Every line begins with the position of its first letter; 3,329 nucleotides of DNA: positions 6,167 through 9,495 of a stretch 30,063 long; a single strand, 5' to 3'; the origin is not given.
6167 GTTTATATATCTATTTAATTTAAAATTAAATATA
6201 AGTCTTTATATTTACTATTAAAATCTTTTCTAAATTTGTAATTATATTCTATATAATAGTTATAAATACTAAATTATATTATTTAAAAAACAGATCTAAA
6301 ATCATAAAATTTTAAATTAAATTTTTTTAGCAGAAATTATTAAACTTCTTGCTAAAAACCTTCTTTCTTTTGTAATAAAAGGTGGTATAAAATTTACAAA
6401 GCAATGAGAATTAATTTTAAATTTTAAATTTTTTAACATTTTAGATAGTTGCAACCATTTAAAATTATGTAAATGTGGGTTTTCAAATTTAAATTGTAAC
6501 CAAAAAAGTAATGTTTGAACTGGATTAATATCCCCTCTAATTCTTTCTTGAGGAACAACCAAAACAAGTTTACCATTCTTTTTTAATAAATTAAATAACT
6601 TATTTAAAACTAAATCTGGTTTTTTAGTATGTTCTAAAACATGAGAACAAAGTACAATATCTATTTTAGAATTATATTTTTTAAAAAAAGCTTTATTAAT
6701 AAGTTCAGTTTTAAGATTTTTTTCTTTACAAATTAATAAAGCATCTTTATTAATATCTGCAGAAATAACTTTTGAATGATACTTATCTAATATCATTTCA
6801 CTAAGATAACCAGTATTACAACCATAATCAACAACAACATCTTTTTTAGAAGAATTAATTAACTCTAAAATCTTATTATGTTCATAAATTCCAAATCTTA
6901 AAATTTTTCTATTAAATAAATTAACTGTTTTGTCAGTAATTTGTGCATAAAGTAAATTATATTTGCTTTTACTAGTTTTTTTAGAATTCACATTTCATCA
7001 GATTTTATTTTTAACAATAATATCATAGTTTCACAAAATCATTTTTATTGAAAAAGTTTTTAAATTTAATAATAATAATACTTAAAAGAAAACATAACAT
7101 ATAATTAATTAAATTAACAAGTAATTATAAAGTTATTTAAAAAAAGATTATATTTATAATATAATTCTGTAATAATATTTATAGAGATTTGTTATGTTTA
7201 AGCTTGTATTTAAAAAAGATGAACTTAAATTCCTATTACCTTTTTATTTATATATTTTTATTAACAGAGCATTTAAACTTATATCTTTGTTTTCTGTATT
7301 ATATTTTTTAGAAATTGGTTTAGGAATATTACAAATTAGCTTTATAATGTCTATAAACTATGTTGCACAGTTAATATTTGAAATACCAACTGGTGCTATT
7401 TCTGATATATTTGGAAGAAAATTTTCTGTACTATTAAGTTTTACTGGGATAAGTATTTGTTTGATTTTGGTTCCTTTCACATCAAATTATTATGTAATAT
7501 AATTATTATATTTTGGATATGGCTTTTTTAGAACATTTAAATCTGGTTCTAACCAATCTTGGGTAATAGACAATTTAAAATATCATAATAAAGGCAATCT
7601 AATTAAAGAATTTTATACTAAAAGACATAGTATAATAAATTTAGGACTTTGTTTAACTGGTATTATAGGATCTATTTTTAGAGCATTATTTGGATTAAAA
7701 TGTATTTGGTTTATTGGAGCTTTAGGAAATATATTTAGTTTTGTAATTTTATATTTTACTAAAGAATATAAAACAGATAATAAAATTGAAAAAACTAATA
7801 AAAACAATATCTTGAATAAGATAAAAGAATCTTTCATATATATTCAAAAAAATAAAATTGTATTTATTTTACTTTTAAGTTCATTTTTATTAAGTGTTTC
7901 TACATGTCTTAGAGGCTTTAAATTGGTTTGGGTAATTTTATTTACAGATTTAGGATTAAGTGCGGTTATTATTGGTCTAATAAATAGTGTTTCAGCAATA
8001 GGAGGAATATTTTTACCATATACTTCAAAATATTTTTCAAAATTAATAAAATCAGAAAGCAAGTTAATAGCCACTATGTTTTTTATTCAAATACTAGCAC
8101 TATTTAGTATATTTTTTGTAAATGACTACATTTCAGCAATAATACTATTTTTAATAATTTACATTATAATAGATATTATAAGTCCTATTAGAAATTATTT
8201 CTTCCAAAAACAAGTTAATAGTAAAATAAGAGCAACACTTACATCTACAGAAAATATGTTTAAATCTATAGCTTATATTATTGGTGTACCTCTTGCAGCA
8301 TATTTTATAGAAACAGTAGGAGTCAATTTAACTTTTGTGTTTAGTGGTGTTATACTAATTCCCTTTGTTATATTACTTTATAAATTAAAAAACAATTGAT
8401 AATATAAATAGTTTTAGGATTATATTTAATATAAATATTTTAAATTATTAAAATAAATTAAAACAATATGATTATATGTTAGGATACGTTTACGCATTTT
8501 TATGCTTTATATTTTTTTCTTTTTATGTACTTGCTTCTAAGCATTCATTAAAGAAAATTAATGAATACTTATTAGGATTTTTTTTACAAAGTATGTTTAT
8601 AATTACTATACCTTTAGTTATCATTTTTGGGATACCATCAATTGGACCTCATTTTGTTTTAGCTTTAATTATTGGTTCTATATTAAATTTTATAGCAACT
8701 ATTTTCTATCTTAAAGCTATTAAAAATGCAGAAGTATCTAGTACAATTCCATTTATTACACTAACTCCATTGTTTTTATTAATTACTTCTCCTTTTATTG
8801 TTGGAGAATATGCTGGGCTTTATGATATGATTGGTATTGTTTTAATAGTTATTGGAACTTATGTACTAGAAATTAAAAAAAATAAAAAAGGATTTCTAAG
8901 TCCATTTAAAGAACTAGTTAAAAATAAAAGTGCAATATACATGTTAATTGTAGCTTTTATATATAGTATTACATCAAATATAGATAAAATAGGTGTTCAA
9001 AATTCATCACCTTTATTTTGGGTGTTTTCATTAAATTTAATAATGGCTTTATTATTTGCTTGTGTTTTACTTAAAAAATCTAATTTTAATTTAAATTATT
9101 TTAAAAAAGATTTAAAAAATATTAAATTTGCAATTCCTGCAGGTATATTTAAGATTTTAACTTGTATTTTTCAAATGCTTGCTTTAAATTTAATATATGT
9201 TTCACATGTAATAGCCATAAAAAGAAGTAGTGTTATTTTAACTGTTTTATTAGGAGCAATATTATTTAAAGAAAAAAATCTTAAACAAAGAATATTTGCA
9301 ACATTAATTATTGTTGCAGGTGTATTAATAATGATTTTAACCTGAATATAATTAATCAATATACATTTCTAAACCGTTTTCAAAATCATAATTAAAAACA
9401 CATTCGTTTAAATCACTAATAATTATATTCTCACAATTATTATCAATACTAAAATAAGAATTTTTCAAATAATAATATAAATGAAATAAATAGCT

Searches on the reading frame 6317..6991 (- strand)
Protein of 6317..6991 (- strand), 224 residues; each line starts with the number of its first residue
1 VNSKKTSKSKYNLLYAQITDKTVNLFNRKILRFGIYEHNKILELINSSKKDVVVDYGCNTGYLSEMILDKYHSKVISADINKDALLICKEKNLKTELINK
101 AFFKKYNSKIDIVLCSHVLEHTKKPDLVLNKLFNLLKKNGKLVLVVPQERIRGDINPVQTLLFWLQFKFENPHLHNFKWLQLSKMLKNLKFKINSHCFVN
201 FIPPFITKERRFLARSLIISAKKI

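Call 7: search_protein_families(library=pfam, proteins=[window:6317-6991:-], max_evalue=0.01)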
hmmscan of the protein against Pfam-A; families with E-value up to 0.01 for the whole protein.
window:6317-6991:- (224 aa): 13 families
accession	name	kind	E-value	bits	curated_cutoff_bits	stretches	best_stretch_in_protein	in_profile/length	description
PF13489.12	Methyltransf_23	-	3.1e-16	60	27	1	47-193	20-161/164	Methyltransferase domain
PF13847.12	Methyltransf_31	-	4.3e-12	46.4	27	1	48-145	2-110/145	Methyltransferase domain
PF08242.18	Methyltransf_12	-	5.4e-12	46.7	30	1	55-142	2-98/98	Methyltransferase domain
PF08241.18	Methyltransf_11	-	1.1e-11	45.6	21.2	1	54-144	1-95/95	Methyltransferase domain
PF13649.12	Methyltransf_25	-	5.5e-10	40.2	27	1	53-140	1-97/97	Methyltransferase domain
PF05175.20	MTS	-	1.1e-05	25.6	23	1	42-146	24-140/170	Methyltransferase small domain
PF01728.25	FtsJ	-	5.3e-05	23.6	24.1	1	43-115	14-97/181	FtsJ-like methyltransferase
PF07021.18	MetW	-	0.00026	21.1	21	1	38-138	4-104/193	Methionine biosynthesis protein MetW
PF13679.12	Methyltransf_32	-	0.00031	21.2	27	1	43-104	19-85/143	Methyltransferase domain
PF08003.17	Methyltransf_9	-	0.00067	19.2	23.8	1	39-158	105-229/315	Protein of unknown function (DUF1698)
PF05219.18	DREV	-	0.0011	18.6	26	1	46-147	90-191/265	DREV methyltransferase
PF12847.13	Methyltransf_18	-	0.0077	16.7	27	0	41-99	8-65/151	Methyltransferase domain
PF01209.24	Ubie_methyltran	-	0.0088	15.8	20.1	0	30-145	26-152/233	ubiE/COQ5 methyltransferase family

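Call 70: search_protein_families(library=padloc, proteins=[window:6317-6991:-], max_evalue=0.001)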
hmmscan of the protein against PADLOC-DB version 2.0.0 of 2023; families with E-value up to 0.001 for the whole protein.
window:6317-6991:- (224 aa): 1 family
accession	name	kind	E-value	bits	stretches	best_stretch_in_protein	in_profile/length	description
PDLC04134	mad2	-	6.2e-13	46.4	1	37-154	279-404/492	mads_2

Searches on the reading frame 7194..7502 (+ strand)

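Call 7: search_protein_families(library=pfam, proteins=[window:7194-7502:+], max_evalue=0.01)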
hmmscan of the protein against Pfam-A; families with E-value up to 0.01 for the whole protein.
window:7194-7502:+ (102 aa): 1 family
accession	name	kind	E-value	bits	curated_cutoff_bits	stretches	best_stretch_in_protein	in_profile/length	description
PF07690.21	MFS_1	-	6.7e-08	32.3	33.4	1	29-100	15-86/347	Major Facilitator Superfamily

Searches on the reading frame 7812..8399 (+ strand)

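Call 7: search_protein_families(library=pfam, proteins=[window:7812-8399:+], max_evalue=0.01)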
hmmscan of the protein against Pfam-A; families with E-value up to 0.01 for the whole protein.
window:7812-8399:+ (195 aa): 1 family
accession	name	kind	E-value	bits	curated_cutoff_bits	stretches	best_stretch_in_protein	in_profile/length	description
PF07690.21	MFS_1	-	5.1e-10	39.2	33.4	1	36-190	17-171/347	Major Facilitator Superfamily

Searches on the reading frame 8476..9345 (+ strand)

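Call 7: search_protein_families(library=pfam, proteins=[window:8476-9345:+], max_evalue=0.01)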
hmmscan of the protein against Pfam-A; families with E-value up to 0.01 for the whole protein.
window:8476-9345:+ (289 aa): 3 families
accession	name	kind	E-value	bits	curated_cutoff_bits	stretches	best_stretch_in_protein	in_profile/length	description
PF00892.27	EamA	-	3.5e-26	92.5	28.2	2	2-131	2-133/135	EamA-like transporter family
PF03151.22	TPT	-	8.3e-07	29.1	30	2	155-286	5-135/291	Triose-phosphate Transporter family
PF10639.15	TMEM234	-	0.00032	21.2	30.1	0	65-130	45-111/113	Putative transmembrane family 234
